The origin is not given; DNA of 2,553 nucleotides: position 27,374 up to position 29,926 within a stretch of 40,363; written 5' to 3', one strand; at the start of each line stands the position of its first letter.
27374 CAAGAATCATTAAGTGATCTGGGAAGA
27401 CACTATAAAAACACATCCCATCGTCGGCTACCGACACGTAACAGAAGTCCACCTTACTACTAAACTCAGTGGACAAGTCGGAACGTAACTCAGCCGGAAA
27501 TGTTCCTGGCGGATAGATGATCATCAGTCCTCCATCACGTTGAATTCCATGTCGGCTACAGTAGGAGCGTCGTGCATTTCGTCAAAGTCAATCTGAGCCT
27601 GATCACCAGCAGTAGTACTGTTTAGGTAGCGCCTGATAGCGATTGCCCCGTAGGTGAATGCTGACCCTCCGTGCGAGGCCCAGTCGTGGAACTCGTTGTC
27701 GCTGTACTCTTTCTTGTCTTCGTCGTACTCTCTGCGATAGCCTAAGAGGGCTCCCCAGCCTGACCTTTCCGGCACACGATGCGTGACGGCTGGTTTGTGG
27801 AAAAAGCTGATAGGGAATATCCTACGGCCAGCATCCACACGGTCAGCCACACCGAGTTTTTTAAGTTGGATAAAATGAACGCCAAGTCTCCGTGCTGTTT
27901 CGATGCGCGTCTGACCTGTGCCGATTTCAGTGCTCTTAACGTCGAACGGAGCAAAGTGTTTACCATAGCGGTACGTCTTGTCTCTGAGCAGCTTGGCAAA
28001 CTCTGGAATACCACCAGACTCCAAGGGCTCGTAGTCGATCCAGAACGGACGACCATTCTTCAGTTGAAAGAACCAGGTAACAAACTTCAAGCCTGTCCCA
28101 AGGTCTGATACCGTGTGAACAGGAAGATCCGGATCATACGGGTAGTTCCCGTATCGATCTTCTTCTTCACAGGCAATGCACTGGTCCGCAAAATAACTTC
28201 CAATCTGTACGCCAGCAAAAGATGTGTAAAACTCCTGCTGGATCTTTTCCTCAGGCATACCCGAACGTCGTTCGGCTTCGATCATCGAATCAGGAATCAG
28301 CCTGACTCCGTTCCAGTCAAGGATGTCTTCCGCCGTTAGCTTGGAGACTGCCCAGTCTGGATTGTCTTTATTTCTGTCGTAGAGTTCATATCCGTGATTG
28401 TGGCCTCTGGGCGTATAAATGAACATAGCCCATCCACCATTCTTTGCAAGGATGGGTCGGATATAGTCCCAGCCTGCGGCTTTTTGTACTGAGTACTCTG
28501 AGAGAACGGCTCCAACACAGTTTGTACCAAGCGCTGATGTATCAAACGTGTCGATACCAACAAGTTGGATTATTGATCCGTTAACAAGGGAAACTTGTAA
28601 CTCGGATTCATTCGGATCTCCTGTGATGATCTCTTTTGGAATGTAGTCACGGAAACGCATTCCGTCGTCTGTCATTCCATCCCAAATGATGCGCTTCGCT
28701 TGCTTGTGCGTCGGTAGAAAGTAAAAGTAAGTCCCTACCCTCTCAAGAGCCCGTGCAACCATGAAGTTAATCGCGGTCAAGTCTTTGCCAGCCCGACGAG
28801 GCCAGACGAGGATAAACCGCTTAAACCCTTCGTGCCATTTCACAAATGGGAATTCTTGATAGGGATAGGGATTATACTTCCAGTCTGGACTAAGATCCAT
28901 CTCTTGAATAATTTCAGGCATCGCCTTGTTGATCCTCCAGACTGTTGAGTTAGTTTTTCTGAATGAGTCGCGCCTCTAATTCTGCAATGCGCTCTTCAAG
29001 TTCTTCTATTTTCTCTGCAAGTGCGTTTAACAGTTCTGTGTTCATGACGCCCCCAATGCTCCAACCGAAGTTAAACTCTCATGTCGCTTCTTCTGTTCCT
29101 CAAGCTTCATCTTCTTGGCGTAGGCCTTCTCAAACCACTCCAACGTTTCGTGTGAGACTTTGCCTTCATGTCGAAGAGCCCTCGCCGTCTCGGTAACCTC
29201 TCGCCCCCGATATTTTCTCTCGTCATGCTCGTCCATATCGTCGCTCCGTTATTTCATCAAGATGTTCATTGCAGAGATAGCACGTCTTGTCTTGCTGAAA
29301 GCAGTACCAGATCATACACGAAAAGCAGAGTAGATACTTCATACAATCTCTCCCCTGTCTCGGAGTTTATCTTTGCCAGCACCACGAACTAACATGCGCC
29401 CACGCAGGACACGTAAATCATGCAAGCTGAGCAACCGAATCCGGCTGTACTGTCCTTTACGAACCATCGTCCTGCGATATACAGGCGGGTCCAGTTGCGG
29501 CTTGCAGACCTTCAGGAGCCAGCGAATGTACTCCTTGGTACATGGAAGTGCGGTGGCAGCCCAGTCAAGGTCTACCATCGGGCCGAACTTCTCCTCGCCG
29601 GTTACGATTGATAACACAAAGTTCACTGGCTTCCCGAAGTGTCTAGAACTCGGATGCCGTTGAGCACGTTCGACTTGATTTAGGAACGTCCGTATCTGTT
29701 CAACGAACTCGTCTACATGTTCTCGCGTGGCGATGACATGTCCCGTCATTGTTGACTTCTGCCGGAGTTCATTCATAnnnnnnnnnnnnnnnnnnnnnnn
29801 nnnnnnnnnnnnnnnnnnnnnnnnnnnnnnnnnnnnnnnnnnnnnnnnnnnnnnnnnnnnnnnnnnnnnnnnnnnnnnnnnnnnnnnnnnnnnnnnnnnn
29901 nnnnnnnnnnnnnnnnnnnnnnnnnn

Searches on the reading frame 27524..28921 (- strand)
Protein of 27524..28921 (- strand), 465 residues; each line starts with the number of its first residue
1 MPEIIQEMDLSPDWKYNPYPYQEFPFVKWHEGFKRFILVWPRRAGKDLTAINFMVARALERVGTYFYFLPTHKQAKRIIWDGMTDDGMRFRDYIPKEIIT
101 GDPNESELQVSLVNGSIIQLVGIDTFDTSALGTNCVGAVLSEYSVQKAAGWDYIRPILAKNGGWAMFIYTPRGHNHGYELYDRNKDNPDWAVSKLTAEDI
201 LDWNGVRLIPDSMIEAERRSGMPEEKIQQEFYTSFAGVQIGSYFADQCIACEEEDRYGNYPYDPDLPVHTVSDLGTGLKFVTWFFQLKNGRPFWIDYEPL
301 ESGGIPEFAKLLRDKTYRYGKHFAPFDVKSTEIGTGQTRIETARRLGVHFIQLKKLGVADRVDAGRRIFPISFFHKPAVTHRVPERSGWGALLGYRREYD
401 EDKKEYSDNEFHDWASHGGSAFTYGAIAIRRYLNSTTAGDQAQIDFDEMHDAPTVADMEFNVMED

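Call 8: search_protein_families(library=pfam, proteins=[window:27524-28921:-], max_evalue=0.01)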
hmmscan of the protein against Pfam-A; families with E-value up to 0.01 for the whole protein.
window:27524-28921:- (465 aa): 0 families

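Call 9: search_protein_families(library=phrogs, proteins=[window:27524-28921:-], max_evalue=0.001)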
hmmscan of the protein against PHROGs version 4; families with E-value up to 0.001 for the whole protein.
window:27524-28921:- (465 aa): 3 families
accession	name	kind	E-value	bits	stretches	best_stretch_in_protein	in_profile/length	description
phrog_2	-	head and packaging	1.2e-18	68.2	1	14-436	262-600/807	terminase large subunit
phrog_2472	-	unknown function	4.4e-18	66.7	1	238-429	114-308/324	-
phrog_7579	-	head and packaging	0.00073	19.8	0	38-236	22-214/239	terminase large subunit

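Call 12: find_related_loci(query=window:27524-28921:-, collection=viral_contigs, flank=10000)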
Query window:27524-28921:- (465 aa) in viral_contigs; peptide patterns used: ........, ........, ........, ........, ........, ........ (x = any residue, [..] = any of these).
19 stretches matched a pattern; 19 encode a relative of the query (tblastn E <= 1e-3); 19 distinct loci.
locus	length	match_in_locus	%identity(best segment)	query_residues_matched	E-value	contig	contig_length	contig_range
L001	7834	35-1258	37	15-428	5e-81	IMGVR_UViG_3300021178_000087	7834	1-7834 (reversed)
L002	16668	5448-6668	36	5-424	2e-69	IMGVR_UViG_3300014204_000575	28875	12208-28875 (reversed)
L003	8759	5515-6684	35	31-431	1e-68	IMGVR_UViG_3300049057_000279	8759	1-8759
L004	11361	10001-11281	34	14-430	3e-66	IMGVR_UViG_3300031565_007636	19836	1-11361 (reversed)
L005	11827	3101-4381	33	14-430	4e-63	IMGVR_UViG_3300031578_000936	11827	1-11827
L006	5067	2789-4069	32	14-430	1e-61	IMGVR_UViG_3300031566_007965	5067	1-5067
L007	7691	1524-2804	33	14-430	1e-61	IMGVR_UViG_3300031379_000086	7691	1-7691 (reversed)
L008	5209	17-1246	33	31-430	9e-61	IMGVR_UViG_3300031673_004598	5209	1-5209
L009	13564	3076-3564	42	4-168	7e-36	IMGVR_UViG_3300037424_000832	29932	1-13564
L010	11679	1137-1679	36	241-428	3e-29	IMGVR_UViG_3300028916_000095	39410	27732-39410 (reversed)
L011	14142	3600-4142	36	241-428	3e-29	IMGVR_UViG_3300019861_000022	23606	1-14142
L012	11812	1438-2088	30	241-454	2e-28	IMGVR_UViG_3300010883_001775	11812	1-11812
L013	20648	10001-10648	32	222-435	2e-26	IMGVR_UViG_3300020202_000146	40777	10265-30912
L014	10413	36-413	36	304-428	1e-18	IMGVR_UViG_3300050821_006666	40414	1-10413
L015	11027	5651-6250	31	233-429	9e-16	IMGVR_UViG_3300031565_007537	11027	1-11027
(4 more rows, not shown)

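Call 17: find_homologous_proteins(query=window:27524-28921:-, max_evalue=1e-30)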
Query window:27524-28921:- (465 aa): 2035 proteins with E <= 1e-30 among 7718 candidates; the best 120 are listed.
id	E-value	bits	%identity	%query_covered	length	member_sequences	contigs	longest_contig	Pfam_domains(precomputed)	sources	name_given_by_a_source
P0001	2.4e-275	932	83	100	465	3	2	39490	-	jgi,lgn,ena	jgi:hypothetical protein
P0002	1.5e-266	903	80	100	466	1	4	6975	-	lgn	-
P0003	6.1e-261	884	79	100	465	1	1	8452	-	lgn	-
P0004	2.2e-224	764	97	71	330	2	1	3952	-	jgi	-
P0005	8.6e-217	739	67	100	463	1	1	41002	-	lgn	-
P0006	4.4e-207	707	66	96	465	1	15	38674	-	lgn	-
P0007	1.8e-205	701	65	99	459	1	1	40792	-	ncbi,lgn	-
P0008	3.4e-196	671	64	96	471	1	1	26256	-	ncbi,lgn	-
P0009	7.7e-196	670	63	98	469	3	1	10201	-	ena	-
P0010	1.2e-194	666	63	98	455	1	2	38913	-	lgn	-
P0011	1.2e-192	659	63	98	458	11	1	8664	-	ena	-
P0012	3.3e-192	658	63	98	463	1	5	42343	-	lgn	-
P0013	4.3e-191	654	61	96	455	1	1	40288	-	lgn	-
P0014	2.9e-190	651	62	96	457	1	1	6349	-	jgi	jgi:phage terminase large subunit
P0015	1.2e-187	643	60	98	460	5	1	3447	-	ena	-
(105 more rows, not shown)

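Call 18: find_encoding_contigs(protein=P0001, flank=10000, max_places=2)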
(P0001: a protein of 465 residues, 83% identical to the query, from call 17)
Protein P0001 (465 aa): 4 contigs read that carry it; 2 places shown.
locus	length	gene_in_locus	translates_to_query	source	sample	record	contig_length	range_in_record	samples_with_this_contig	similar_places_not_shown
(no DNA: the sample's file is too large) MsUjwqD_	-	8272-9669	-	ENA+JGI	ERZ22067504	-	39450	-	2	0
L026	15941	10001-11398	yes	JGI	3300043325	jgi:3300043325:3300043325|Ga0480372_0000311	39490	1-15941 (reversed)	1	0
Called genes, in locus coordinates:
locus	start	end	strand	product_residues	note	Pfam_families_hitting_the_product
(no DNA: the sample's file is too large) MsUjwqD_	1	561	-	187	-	?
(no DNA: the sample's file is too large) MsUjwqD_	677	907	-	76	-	-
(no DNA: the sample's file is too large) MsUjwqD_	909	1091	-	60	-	-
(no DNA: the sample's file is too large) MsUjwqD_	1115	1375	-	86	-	PF23780:S-AdoMet_lyase (weak)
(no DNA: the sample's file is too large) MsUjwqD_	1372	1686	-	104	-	-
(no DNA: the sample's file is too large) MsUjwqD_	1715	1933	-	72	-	-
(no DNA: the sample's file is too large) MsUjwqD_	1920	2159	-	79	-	-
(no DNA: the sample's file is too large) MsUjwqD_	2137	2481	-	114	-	-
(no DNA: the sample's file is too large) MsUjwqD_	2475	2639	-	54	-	-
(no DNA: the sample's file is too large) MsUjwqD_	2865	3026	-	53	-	-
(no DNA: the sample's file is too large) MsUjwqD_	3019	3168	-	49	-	-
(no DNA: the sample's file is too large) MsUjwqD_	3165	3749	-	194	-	-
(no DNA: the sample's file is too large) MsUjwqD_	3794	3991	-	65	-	-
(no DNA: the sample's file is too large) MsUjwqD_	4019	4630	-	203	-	PF23802:DUF7178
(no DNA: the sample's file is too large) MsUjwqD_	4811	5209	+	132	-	-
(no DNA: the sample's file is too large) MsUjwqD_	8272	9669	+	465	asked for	-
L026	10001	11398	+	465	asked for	-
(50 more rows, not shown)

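Call 19: find_encoding_contigs(protein=P0005, flank=10000, max_places=2)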
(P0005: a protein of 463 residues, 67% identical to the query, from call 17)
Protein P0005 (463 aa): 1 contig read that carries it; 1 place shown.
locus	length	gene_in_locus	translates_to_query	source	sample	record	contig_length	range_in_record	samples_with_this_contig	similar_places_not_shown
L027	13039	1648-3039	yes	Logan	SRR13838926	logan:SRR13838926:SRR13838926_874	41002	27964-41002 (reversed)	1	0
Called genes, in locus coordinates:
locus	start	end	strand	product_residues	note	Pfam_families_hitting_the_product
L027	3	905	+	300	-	?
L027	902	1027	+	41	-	-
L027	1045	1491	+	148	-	-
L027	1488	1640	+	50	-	-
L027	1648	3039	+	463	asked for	-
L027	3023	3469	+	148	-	PF00583:Acetyltransf_1 (weak)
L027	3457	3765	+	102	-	-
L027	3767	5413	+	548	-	PF12236:Head-tail_con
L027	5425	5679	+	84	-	-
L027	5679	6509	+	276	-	-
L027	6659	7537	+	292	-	PF19821:Phage_capsid_2, PF25209:Phage_capsid_4 (weak)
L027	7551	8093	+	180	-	-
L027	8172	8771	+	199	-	-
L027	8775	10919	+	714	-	PF16190:E1_FCCH (faint)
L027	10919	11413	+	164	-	-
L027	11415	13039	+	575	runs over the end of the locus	-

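Call 20: find_encoding_contigs(protein=P0006, flank=10000, max_places=2)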
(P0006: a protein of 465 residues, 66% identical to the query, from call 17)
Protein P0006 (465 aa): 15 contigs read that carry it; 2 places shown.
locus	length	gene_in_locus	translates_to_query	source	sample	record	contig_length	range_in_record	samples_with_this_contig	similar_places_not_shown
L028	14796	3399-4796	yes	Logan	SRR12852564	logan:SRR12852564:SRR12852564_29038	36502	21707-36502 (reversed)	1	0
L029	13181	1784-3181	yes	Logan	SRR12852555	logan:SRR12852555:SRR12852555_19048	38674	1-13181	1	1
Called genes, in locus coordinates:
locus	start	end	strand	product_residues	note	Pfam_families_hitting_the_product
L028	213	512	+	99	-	-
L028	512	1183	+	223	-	-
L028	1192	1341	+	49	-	-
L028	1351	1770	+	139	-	PF01391:Collagen (weak)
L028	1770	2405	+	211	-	-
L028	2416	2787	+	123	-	-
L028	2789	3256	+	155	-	-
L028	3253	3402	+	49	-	-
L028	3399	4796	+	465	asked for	-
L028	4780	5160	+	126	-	-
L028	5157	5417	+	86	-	-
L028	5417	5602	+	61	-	-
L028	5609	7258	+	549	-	PF12236:Head-tail_con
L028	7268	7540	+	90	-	-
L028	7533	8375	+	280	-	-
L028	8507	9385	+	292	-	PF19821:Phage_capsid_2, PF25209:Phage_capsid_4 (weak)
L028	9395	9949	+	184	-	-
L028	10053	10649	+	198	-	-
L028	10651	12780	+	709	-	-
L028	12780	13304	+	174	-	-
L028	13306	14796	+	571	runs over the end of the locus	-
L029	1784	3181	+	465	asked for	-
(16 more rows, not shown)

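Call 21: find_encoding_contigs(protein=P0007, flank=10000, max_places=2)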
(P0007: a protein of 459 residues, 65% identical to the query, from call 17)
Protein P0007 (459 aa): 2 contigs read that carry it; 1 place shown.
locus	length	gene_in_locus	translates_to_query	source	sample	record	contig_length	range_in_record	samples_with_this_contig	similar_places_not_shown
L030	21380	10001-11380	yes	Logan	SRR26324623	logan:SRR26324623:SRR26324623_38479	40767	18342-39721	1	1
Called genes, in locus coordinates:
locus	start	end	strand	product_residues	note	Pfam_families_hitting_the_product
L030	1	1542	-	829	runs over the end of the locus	PF03167:UDG, PF00476:DNA_pol_A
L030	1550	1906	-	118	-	-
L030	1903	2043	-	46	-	-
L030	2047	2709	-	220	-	-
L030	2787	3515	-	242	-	-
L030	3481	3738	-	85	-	-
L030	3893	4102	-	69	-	-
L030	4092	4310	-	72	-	-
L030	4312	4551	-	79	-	-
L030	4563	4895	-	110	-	-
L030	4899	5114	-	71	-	-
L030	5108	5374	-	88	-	-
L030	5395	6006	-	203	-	PF23802:DUF7178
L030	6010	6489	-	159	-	-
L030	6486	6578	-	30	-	-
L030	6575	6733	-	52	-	-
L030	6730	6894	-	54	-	-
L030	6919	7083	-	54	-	-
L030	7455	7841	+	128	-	-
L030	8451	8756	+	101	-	-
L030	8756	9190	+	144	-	-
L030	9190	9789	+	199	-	-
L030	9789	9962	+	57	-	-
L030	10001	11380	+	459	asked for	-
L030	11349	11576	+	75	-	-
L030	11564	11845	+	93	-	-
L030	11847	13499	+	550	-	PF12236:Head-tail_con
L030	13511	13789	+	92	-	-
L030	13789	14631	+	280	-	-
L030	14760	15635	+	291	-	PF19821:Phage_capsid_2, PF25209:Phage_capsid_4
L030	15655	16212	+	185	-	-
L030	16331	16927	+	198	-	-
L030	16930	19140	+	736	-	PF16190:E1_FCCH (weak)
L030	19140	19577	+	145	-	-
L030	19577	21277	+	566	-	-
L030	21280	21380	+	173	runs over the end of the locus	-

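Call 29: search_dna_similar(query=window:27524-28921:-, collection=phages, mode=protein, max_rows=25)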
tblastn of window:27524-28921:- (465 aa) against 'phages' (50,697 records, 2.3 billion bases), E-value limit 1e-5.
Records with a match: 445; places in all: 445; records where one place covers at least 80% of the query: 161.
Best place of each record, by identity: <60% 445.
By first word of the organism name: Vibrio 123; Microbacterium 64; Pseudomonas 63; Pelagibacter 25; Caudoviricetes 18; Klebsiella 14; Rhizobium 13; Gordonia 13; Stenotrophomonas 12; Sulfitobacter 7; and 40 more.
By host as written in the record: - 101; Microbacterium foliorum NRRL B-24224 42; Pseudomonas aeruginosa 24; Microbacterium foliorum NRRL B-24224 SEA 21; Vibrio breoganii 15; Candidatus Pelagibacter ubique HTCC1062 14; Gordonia terrae 3612 10; Vibrio cholerae 2095 9; and 124 more.
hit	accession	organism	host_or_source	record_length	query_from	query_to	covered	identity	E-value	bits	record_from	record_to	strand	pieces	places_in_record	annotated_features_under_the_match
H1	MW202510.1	Caudoviricetes sp.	Manatee Spring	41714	34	443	88%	43.7%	4e-99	332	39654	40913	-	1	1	large subunit terminase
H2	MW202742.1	Caudoviricetes sp.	Manatee Spring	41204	16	464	97%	38.4%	2e-87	298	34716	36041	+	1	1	large subunit terminase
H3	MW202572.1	Caudoviricetes sp.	Manatee Spring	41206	16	464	97%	38.4%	2e-87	298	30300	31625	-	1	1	large subunit terminase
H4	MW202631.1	Caudoviricetes sp.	Manatee Spring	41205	16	464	97%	38.4%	2e-87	298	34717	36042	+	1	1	large subunit terminase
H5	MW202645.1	Bacteriophage sp.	Manatee Spring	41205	16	464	97%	38.4%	2e-87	298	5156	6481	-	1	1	large subunit terminase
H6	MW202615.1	Caudoviricetes sp.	Manatee Spring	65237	14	429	89%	39.7%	1e-89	304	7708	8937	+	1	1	large subunit terminase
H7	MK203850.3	Alteromonas phage ZP6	Alteromonas macleodii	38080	3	430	92%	38.2%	2e-82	283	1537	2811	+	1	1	terminase large subunit | hypothetical protein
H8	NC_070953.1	Alteromonas phage ZP6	Alteromonas macleodii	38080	3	430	92%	38.2%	2e-82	283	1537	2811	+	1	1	terminase large subunit | hypothetical protein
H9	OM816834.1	Stenotrophomonas phage vB_SmeS_BUCT708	Stenotrophomonas maltophilia BUCT708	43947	1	465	100%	32.0%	1e-67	240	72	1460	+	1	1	hypothetical protein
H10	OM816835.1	Stenotrophomonas phage vB_SmeS_BUCT709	Stenotrophomonas maltophilia BUCT709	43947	1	465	100%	32.0%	1e-67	240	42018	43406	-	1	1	hypothetical protein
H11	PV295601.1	Vibrio phage vB_VibP_ZCVPP1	Vibrio parahaemolyticus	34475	18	431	89%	35.7%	2e-80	277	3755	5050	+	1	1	structural protein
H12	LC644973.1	Acetobacter phage phiAX1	Acetobacter sp. ATCC 21760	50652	4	430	92%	33.6%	4e-62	224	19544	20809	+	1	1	hypothetical protein (x2)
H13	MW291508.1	Stenotrophomonas phage BUCT555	Stenotrophomonas maltophilia 1207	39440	7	422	89%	33.9%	2e-59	216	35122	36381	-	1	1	terminase large subunit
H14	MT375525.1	Pelagibacter phage Greip EXVC021P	Candidatus Pelagibacter ubique HTCC1062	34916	15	447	93%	31.1%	1e-47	182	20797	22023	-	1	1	terminase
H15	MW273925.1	Pelagibacter phage HTVC203P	Candidatus Pelagibacter sp. FZCC0015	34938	15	447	93%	31.0%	2e-46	178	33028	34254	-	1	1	terminase large subunit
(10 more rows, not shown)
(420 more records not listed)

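Call 30: find_encoding_contigs(protein=P0002, flank=10000, max_places=3)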
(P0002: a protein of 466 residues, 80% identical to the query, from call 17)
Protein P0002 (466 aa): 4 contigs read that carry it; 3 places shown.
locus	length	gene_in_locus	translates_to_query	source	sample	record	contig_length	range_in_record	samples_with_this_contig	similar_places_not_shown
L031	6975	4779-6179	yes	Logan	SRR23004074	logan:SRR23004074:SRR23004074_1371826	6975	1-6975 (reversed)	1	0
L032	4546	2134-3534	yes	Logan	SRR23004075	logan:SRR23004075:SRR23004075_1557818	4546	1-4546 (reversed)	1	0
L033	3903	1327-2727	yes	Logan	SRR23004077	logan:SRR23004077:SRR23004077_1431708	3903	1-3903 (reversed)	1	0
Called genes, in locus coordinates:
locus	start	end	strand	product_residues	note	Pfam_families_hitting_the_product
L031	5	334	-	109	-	-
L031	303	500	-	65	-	-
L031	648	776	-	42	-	-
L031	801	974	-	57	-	-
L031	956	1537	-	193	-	-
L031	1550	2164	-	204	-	PF23802:DUF7178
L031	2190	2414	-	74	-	-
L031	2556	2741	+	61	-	-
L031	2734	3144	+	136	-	-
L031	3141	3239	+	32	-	-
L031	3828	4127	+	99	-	-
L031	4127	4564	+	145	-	-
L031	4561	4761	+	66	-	-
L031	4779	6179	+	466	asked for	-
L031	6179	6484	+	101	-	-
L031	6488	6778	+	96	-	-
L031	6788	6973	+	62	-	?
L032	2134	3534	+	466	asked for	-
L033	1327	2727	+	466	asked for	-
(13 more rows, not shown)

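Call 31: find_encoding_contigs(protein=P0003, flank=10000, max_places=2)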
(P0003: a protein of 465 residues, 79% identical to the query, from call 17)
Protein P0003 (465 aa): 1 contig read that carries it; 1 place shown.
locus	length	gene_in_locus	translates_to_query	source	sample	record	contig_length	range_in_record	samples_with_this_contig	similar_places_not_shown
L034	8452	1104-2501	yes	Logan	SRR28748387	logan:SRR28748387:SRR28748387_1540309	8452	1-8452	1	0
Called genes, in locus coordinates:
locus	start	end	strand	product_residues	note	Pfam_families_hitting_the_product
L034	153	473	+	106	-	-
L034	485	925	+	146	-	-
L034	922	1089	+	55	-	-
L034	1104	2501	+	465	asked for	-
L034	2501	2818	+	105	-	-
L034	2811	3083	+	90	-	-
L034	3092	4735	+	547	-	PF12236:Head-tail_con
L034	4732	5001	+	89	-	-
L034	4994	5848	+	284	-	-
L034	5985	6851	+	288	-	PF19821:Phage_capsid_2, PF25209:Phage_capsid_4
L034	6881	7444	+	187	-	-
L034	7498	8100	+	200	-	-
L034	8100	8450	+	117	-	?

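Call 32: find_encoding_contigs(protein=P0012, flank=10000, max_places=2)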
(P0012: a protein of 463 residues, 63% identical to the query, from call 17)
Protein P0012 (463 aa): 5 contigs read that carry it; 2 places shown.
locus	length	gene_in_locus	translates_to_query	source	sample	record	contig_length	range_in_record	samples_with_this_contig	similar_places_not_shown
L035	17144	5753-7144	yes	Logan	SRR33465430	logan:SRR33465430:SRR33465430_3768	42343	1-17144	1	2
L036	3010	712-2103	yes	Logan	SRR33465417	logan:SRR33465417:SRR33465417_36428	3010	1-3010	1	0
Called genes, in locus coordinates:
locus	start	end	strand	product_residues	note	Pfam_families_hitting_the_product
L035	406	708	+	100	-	-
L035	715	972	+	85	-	PF00041:fn3 (weak)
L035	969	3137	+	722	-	PF22842:Pel9A-like_beta_helix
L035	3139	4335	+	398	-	-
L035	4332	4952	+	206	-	-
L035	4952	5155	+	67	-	-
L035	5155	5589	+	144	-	-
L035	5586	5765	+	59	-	-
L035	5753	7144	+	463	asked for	-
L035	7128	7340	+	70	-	-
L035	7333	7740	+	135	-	-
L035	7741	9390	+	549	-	PF12236:Head-tail_con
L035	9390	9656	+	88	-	-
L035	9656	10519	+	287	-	-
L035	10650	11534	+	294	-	PF19821:Phage_capsid_2, PF25209:Phage_capsid_4 (weak)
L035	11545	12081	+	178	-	-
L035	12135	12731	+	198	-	-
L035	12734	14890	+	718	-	PF16190:E1_FCCH (faint)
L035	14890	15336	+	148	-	-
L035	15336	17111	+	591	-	-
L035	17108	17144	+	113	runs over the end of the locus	PF13539:Peptidase_M15_4 (weak)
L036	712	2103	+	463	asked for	-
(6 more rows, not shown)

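Call 72: search_protein_families(library=phrogs, proteins=[L030:7455-7841:+, L031:2734-3144:+, L035:5155-5589:+, L028:2789-3256:+, L027:1045-1491:+], max_evalue=1)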
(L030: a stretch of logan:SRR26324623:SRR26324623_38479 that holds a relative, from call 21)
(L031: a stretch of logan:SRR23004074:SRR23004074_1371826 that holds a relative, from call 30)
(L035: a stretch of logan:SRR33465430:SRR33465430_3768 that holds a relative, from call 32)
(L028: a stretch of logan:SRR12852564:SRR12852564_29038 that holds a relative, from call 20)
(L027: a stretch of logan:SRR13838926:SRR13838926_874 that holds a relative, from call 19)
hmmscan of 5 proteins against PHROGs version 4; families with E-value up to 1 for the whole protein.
L030:7455-7841:+ (128 aa): 1 family
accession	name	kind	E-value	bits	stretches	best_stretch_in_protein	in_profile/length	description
phrog_11695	-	unknown function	0.2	12.8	1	38-104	6-68/113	-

L031:2734-3144:+ (136 aa): 0 families

L035:5155-5589:+ (144 aa): 0 families

L028:2789-3256:+ (155 aa): 0 families

L027:1045-1491:+ (148 aa): 2 families
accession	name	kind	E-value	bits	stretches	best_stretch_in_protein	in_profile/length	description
phrog_9151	-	moron, auxiliary metabolic gene and host takeover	0.29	12.5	1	11-58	31-78/119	HicB-like antitoxin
phrog_6864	-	unknown function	0.35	11.9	1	13-40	50-77/85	-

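Call 80: find_encoding_contigs(protein=P0006, flank=4000, max_places=10)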
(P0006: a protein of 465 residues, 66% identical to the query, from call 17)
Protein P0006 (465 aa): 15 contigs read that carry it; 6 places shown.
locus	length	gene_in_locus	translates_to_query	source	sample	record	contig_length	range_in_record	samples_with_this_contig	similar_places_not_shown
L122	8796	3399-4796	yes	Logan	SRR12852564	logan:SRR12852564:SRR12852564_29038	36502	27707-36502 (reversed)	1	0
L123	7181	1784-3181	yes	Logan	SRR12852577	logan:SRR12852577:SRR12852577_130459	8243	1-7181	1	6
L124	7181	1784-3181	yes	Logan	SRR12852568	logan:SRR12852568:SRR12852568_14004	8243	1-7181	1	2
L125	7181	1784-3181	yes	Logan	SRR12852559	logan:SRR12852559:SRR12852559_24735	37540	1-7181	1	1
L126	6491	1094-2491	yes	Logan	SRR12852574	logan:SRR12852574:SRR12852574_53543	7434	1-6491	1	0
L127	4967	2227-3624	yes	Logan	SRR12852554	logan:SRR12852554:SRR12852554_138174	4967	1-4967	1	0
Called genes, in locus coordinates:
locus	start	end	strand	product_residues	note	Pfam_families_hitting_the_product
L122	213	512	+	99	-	-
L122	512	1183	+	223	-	-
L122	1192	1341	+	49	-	-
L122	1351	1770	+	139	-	PF01391:Collagen (weak)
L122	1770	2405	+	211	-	-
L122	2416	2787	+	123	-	-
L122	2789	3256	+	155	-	-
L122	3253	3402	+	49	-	-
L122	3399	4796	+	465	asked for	-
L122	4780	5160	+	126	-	-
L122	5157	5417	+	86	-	-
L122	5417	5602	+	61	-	-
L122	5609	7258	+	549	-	PF12236:Head-tail_con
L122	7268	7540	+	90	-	-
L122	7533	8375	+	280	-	-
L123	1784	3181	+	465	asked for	-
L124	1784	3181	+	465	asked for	-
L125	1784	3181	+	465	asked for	-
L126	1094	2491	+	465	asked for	-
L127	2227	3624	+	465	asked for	-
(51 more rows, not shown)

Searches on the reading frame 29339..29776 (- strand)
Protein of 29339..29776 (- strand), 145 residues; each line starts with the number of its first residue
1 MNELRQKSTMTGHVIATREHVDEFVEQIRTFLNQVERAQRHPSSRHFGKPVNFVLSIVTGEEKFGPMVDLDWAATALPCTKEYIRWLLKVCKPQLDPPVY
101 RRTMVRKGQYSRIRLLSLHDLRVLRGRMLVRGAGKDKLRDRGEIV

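Call 8: search_protein_families(library=pfam, proteins=[window:29339-29776:-], max_evalue=0.01)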
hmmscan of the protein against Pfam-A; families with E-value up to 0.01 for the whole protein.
window:29339-29776:- (145 aa): 0 families

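Call 9: search_protein_families(library=phrogs, proteins=[window:29339-29776:-], max_evalue=0.001)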
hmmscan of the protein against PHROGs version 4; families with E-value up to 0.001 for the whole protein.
window:29339-29776:- (145 aa): 0 families

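Call 38: search_protein_families(library=pfam, proteins=[window:29339-29776:-], max_evalue=10)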
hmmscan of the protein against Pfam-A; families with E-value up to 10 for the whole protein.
window:29339-29776:- (145 aa): 0 families

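Call 71: search_solved_structures(query=A7, max_evalue=10)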
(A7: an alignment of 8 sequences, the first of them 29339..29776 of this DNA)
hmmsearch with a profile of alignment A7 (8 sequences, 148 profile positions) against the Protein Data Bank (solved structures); distinct sequences matched with E-value up to 10: 1.
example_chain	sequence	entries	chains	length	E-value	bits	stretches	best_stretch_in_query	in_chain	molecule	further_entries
4qfh_A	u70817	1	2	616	0.61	13.1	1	24-73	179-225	Glucose-6-phosphate isomerase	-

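Call 72: search_protein_families(library=phrogs, proteins=[window:29339-29776:-], max_evalue=1)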
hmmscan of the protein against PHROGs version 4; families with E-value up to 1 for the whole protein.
window:29339-29776:- (145 aa): 0 families
